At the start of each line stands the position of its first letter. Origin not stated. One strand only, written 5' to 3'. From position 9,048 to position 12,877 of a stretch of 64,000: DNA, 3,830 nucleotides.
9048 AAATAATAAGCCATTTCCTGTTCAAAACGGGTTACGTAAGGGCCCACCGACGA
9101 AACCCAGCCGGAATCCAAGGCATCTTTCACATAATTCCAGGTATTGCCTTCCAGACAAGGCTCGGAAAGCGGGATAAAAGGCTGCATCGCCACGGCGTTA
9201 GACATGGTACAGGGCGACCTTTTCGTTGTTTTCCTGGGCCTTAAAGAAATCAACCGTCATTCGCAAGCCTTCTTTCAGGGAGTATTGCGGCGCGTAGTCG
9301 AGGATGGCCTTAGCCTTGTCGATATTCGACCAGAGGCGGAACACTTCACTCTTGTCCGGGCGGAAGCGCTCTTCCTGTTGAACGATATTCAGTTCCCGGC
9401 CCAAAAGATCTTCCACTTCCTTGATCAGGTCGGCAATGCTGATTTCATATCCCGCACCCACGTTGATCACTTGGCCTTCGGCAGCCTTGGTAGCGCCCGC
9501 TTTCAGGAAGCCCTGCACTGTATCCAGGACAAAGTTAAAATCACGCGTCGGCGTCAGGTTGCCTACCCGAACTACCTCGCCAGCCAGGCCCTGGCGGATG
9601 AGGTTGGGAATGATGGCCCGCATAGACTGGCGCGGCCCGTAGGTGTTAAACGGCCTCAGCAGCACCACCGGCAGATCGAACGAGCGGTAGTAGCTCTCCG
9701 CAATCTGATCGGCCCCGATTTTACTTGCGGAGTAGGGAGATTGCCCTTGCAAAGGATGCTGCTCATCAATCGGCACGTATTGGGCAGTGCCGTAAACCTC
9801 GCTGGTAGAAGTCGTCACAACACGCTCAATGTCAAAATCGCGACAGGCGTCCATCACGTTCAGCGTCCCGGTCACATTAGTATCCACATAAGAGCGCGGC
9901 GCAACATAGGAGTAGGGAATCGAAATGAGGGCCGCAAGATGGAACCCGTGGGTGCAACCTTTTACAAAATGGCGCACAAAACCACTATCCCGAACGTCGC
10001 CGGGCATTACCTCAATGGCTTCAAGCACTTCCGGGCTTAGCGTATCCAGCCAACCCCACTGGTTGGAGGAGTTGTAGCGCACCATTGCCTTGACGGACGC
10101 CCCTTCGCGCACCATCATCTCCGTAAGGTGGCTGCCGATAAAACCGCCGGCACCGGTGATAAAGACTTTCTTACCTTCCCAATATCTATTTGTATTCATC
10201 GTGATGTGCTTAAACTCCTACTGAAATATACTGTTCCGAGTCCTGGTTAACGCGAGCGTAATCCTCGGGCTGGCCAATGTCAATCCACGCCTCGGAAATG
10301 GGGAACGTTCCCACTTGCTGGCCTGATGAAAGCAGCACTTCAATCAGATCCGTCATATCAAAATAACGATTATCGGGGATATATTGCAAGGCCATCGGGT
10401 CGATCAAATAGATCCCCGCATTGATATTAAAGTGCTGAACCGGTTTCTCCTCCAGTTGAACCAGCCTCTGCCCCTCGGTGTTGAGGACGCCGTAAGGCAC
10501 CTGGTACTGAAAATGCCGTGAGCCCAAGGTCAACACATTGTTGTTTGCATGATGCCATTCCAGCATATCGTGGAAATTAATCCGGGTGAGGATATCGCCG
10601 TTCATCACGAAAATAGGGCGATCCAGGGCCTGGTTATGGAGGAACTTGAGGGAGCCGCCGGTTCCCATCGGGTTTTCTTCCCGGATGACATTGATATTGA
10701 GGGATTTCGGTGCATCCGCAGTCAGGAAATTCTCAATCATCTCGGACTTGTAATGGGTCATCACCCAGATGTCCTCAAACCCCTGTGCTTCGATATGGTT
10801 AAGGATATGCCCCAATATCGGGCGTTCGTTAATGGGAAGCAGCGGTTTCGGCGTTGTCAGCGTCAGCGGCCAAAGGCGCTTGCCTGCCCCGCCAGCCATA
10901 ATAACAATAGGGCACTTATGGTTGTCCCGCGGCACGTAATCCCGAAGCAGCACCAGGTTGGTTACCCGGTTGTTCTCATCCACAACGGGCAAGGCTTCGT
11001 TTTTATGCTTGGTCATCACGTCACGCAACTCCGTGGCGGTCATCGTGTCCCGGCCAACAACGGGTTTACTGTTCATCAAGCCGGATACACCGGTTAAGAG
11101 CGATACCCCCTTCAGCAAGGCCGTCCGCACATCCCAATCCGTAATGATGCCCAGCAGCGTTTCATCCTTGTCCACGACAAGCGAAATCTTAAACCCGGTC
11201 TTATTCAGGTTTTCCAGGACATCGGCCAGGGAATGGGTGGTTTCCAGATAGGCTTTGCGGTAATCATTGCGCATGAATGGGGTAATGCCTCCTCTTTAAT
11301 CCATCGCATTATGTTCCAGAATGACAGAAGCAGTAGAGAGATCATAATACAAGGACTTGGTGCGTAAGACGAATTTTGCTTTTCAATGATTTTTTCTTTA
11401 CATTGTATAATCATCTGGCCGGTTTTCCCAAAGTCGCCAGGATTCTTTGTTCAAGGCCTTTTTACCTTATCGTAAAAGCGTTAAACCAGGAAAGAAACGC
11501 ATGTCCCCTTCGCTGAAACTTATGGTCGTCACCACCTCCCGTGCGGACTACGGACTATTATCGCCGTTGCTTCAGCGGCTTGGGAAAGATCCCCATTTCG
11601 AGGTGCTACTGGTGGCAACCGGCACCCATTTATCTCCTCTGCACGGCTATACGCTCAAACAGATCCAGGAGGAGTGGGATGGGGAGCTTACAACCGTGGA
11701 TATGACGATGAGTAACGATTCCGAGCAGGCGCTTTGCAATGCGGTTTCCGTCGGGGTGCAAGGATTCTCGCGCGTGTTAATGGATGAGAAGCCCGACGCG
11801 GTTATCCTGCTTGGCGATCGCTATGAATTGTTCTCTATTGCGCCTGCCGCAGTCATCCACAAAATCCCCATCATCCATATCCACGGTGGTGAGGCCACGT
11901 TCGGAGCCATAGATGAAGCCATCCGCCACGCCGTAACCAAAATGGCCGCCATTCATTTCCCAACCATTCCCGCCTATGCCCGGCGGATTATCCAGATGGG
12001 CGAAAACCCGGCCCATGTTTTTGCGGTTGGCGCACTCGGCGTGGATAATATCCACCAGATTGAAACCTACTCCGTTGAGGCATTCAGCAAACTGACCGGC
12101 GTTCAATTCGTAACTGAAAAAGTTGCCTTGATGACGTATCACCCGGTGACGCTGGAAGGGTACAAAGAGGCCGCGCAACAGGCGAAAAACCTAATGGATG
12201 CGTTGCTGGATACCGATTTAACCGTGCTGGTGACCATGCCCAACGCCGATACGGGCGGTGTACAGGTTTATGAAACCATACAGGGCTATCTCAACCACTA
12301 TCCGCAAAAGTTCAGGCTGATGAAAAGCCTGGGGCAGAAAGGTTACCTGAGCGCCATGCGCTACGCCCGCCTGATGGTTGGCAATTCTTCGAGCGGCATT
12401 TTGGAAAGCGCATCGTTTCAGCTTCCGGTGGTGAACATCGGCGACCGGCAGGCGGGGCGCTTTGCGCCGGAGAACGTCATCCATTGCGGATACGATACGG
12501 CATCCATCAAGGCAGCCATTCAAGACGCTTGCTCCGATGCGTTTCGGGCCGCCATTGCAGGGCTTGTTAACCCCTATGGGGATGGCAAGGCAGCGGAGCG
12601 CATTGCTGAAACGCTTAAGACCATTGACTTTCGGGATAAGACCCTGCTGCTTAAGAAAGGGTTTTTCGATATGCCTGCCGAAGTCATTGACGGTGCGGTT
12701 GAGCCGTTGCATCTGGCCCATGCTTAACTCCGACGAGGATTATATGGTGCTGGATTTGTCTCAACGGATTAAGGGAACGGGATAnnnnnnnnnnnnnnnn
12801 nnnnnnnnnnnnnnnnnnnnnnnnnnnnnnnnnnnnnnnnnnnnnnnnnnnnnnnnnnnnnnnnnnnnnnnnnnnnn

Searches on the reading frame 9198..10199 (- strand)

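Call 6: search_protein_families(library=pfam, proteins=[window:9198-10199:-], max_evalue=0.01)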
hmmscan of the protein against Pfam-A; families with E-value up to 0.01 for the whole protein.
window:9198-10199:- (333 aa): 10 families
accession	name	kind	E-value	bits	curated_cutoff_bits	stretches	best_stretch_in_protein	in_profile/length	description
PF16363.11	GDP_Man_Dehyd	-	3.4e-67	227.7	27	1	13-315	1-332/332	GDP-mannose 4,6 dehydratase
PF01370.27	Epimerase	-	9.9e-53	179.4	20.9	1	12-248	1-240/240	NAD dependent epimerase/dehydratase family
PF01073.25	3Beta_HSD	-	1.2e-19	70.8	22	1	14-204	2-200/280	3-beta hydroxysteroid dehydrogenase/isomerase family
PF02719.21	Polysacc_synt_2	-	1.9e-18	67.1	20.2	1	12-271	1-252/293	Polysaccharide biosynthesis protein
PF07993.18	NAD_binding_4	-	1.5e-12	47.7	20.1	1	14-192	1-211/258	Male sterility protein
PF13460.12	NAD_binding_10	-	6.1e-09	36.4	27.2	1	16-183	1-143/184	NAD(P)H-binding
PF00106.31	adh_short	-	1.4e-07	31.6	26.6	1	10-84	1-73/195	short chain dehydrogenase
PF04321.23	RmlD_sub_bind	-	4e-05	23.3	27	1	11-167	2-136/287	RmlD substrate binding domain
PF05368.20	NmrA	-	0.0014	18.7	27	1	10-80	3-68/298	NmrA-like family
PF08659.16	KR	-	0.0018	18.7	22.6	0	12-126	3-130/180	KR domain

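Call 98: search_protein_families(library=ncbifam, proteins=[window:9198-10199:-], max_evalue=1e-10)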
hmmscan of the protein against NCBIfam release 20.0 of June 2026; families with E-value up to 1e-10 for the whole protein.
window:9198-10199:- (333 aa): 20 families
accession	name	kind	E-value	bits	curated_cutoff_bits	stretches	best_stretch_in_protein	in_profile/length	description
TIGR04180.1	EDH_00030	hypoth_equivalog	4.8e-140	465.8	475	1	12-307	1-297/297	NAD-dependent 4,6-dehydratase LegB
TIGR01181.1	dTDP_gluc_dehyt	equivalog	8.2e-44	150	365.1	1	12-324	2-316/321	dTDP-glucose 4,6-dehydratase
TIGR01179.1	galE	equivalog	2.6e-39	135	262.3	1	11-192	1-182/332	UDP-glucose 4-epimerase GalE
TIGR02622.1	CDP_4_6_dhtase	equivalog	4.3e-36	124.8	278.45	1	7-327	2-339/352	CDP-glucose 4,6-dehydratase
TIGR03466.1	HpnA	hypoth_equivalog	9.3e-29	100.3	367.65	1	11-268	2-248/327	hopanoid-associated sugar epimerase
NF011728.1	PRK15181.1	equivalog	8e-28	97.4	760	1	9-320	15-338/348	Vi polysaccharide biosynthesis UDP-N-acetylglucosaminuronic acid C-4 epimerase TviC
NF042423.1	oxyalk_red_Shew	equivalog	1.4e-24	86.8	580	1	10-260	9-245/331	2-alkyl-3-oxoalkanoate reductase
TIGR01472.1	gmd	equivalog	1.6e-24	86.7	415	1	10-295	1-297/342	GDP-mannose 4,6-dehydratase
NF007582.0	PRK10217.1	equivalog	7.8e-23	81.1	698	1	10-325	2-337/355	dTDP-glucose 4,6-dehydratase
NF007956.0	PRK10675.1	subfamily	9.4e-23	80.9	394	1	11-322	2-329/338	UDP-glucose 4-epimerase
NF042422.1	oxyalk_red_OleD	equivalog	1.2e-22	80.8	580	1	11-270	2-247/329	2-alkyl-3-oxoalkanoate reductase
NF007490.0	PRK10084.1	subfamily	5.6e-19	68.3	649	1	11-323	2-338/361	dTDP-glucose 4,6-dehydratase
NF047922.1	GDPFucSynFcl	equivalog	6.2e-18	65.3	500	1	100-324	73-306/308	GDP-L-fucose synthase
TIGR02197.1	heptose_epim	equivalog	1.2e-16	60.7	274.6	1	13-316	2-310/316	ADP-glyceromanno-heptose 6-epimerase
NF043036.1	ErythonDh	equivalog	1.7e-16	60.3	325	1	11-270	2-270/321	D-erythronate dehydrogenase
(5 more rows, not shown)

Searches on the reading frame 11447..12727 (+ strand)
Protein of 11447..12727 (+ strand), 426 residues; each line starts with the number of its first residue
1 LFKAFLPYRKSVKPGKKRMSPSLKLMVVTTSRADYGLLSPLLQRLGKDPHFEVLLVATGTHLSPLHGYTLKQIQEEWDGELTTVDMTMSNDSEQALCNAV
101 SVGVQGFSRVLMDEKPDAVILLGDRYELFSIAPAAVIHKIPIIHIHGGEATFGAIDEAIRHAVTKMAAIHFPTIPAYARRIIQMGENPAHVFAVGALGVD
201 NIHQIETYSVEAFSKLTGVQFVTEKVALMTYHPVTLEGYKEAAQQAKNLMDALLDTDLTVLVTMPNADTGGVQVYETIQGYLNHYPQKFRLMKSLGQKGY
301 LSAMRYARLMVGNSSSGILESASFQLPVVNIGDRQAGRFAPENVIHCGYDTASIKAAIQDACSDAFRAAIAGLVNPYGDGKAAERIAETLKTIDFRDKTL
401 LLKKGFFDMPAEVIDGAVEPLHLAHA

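Call 6: search_protein_families(library=pfam, proteins=[window:11447-12727:+], max_evalue=0.01)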
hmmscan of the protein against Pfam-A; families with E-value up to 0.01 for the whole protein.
window:11447-12727:+ (426 aa): 1 family
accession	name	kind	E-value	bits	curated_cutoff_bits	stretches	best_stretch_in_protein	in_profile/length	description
PF02350.25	Epimerase_2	-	2.3e-84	283.7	30.6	1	44-391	2-347/347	UDP-N-acetylglucosamine 2-epimerase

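Call 9: search_protein_families(library=ncbifam, proteins=[window:11447-12727:+], max_evalue=0.01)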
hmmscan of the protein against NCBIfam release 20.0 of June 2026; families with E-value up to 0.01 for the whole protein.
window:11447-12727:+ (426 aa): 2 families
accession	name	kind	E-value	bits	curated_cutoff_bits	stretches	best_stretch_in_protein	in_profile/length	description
TIGR03568.1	NeuC_NnaA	equivalog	7.8e-126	419.8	235.9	1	24-390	2-365/365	UDP-N-acetylglucosamine 2-epimerase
TIGR00236.1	wecB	equivalog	2.2e-25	89.6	210.15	1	23-392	1-364/366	non-hydrolyzing UDP-N-acetylglucosamine 2-epimerase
